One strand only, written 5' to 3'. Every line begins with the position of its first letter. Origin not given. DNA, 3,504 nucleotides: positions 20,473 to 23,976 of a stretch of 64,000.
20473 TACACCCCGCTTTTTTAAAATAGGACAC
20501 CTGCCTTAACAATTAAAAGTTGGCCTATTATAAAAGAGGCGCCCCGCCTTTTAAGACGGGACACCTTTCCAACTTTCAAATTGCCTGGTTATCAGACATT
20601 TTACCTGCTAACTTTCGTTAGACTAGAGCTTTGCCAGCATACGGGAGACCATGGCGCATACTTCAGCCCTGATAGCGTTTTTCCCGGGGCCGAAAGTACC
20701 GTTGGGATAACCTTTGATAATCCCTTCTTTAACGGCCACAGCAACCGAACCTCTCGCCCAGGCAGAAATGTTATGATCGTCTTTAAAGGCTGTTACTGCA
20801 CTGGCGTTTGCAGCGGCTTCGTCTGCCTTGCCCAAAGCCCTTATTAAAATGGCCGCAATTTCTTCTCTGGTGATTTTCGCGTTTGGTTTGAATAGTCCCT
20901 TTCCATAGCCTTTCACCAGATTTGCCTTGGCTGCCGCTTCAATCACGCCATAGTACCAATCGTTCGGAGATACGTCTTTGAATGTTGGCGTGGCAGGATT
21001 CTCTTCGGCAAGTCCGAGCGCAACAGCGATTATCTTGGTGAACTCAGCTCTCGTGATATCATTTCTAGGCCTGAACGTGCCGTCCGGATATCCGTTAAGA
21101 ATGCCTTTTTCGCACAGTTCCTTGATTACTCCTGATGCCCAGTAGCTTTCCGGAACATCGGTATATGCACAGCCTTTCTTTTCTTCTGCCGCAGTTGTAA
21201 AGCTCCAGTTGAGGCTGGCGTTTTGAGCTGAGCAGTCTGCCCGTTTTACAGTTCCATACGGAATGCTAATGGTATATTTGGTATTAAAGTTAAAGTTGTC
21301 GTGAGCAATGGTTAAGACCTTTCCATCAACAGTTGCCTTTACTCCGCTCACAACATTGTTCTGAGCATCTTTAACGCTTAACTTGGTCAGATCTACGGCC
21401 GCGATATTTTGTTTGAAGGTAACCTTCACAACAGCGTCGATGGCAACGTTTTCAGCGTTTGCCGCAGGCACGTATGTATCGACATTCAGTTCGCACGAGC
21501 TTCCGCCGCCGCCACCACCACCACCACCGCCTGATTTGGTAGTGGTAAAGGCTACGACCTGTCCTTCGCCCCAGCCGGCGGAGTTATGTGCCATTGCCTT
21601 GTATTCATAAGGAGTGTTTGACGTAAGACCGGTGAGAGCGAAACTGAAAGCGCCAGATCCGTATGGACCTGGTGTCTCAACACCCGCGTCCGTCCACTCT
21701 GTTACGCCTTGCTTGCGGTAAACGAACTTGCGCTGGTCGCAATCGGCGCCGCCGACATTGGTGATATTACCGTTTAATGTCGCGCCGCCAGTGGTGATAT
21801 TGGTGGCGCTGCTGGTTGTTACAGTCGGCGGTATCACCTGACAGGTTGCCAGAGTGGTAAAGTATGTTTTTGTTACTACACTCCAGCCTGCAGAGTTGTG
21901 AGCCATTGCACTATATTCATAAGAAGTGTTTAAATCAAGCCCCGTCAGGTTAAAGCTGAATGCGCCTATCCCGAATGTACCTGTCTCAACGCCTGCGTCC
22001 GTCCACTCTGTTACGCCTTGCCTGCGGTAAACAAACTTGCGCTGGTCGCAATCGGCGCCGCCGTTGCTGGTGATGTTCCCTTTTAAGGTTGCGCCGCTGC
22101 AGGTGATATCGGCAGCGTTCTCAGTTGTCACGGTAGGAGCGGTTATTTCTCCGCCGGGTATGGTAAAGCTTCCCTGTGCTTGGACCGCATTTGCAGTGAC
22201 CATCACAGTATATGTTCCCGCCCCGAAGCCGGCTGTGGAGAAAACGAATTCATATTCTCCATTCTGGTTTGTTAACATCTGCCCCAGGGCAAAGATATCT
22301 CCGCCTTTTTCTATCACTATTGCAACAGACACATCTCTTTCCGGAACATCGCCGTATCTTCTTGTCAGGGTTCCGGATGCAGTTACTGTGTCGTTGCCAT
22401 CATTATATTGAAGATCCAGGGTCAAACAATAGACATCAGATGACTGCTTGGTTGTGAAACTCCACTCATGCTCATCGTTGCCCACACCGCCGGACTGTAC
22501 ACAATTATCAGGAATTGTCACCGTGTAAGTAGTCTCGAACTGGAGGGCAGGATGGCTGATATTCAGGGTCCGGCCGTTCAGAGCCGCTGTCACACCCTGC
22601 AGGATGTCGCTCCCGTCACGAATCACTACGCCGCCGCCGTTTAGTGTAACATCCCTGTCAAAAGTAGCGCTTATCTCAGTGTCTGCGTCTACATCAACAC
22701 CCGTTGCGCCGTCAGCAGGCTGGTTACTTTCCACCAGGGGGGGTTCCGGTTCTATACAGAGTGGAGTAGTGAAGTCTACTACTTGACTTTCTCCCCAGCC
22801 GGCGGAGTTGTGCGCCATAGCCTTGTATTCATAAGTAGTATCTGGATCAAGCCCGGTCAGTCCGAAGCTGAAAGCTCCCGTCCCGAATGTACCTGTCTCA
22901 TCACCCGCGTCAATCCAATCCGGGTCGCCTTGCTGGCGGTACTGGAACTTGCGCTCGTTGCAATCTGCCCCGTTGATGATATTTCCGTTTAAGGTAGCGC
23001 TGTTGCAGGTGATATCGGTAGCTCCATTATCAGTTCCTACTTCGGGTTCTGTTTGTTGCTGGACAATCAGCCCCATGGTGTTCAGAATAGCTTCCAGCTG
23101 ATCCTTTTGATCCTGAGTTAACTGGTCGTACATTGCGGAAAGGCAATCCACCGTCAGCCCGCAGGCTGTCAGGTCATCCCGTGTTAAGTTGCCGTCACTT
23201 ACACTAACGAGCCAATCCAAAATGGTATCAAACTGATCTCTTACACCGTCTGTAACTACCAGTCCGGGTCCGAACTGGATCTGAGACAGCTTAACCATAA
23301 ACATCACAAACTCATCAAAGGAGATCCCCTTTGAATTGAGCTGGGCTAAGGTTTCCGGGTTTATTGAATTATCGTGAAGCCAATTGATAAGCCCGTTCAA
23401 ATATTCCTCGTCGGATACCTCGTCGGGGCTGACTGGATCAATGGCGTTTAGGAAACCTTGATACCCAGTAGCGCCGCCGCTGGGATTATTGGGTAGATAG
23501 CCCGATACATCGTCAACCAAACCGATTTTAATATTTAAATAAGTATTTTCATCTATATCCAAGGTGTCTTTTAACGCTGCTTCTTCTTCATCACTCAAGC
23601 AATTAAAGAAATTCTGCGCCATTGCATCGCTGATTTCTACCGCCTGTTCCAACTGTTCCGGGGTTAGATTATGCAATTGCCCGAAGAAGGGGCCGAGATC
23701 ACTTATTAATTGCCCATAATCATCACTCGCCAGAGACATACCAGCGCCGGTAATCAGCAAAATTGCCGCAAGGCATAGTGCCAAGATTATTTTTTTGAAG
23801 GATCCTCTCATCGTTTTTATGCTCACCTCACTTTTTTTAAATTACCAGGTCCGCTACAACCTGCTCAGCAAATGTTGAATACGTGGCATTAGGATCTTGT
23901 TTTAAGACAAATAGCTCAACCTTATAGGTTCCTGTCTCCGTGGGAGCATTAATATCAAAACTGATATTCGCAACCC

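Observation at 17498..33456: Cellulosome-like cohesin/dockerin/SLH surface-assembly locus with no carbohydrate-active enzyme, in a Wood-Ljungdahl spore-former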

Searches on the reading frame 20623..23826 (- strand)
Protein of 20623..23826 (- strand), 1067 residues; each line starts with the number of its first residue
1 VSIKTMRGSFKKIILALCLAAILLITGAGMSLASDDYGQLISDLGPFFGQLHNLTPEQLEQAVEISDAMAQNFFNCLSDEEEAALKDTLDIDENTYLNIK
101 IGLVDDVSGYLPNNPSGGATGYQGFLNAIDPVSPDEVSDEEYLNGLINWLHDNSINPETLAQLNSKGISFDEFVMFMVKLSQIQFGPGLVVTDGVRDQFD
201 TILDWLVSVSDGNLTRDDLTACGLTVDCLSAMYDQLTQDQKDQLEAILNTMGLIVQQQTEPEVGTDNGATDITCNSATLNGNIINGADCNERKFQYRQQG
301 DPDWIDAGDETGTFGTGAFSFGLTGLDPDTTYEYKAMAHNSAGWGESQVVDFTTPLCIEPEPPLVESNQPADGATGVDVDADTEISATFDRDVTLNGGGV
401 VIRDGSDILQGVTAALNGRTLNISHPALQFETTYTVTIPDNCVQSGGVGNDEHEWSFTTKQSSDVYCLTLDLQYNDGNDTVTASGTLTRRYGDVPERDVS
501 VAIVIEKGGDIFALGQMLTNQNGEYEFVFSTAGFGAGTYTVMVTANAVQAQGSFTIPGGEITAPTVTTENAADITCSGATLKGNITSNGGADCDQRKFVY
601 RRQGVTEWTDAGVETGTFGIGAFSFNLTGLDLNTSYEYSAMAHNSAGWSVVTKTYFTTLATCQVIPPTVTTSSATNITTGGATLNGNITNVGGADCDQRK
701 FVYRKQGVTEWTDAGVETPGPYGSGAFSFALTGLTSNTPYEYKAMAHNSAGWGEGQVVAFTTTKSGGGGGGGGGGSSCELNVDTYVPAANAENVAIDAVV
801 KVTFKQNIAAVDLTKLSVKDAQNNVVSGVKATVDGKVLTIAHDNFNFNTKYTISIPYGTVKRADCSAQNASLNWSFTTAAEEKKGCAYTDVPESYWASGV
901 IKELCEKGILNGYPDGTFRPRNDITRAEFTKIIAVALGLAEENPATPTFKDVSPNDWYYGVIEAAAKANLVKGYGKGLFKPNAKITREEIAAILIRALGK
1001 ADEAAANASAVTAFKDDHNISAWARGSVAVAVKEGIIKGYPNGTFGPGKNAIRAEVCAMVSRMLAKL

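Call 3: search_protein_families(library=pfam, proteins=[window:20623-23826:-], max_evalue=0.01)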
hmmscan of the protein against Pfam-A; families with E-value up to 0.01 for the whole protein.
window:20623-23826:- (1067 aa): 8 families
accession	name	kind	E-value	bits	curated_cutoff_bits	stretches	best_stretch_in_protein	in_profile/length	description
PF00395.25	SLH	-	5.2e-45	151.6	20.8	3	948-991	1-44/44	S-layer homology domain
PF13205.12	Big_5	-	1.4e-23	84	23.6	2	780-878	5-105/105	Bacterial Ig-like domain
PF25059.1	FN3_DSCAM-DSCAML_C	-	3.2e-19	69.5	39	3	288-354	17-79/89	DSCAM/DSCAML C-terminal Fn3-like domain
PF16656.11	Pur_ac_phosph_N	-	1.3e-10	42.1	30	1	293-354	29-93/93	Purple acid Phosphatase, N-terminal domain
PF00041.27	fn3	-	3.4e-09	37.2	25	0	318-350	48-81/84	Fibronectin type III domain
PF17964.7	Big_10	-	0.00012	22.8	22.9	0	792-887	2-86/164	Bacterial Ig domain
PF04234.18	CopC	-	0.0051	18.2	23.3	0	785-843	7-63/92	CopC domain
PF13833.12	EF-hand_8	-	0.0072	16.5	28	0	923-940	4-20/54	EF-hand domain pair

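Call 47: search_protein_families(library=ncbifam, proteins=[window:20623-23826:-], max_evalue=0.01)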
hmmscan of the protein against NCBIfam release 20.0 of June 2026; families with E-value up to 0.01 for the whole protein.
window:20623-23826:- (1067 aa): 3 families
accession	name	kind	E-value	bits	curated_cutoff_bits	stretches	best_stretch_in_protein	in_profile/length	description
NF033190.2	inl_like_NEAT_1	exception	9.7e-18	63.8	1275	2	884-1026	578-714/754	NEAT domain-containing leucine-rich repeat protein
NF033921.0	por_somb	subfamily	2.9e-09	36.1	100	2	889-931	8-51/485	iron uptake porin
NF058592.1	GxPGS_dom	subfamily_domain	0.0028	17.7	45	0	513-543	35-65/65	PGS family Ig-like domain-containing protein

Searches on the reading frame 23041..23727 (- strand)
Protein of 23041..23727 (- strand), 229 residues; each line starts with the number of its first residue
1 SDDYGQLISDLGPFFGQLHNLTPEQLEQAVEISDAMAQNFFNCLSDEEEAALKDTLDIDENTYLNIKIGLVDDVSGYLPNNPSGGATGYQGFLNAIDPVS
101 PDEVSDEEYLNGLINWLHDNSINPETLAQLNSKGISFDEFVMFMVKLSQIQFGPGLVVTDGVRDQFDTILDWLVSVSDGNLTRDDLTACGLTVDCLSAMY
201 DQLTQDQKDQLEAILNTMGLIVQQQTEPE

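Call 82: search_protein_families(library=pfam, proteins=[window:23041-23727:-], max_evalue=1)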
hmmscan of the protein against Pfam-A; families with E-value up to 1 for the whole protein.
seq(229 aa): 1 family
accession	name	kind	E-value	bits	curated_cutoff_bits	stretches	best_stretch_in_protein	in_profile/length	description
PF07813.17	LTXXQ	-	0.048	14.8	24.3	0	195-214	80-99/100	LTXXQ motif family protein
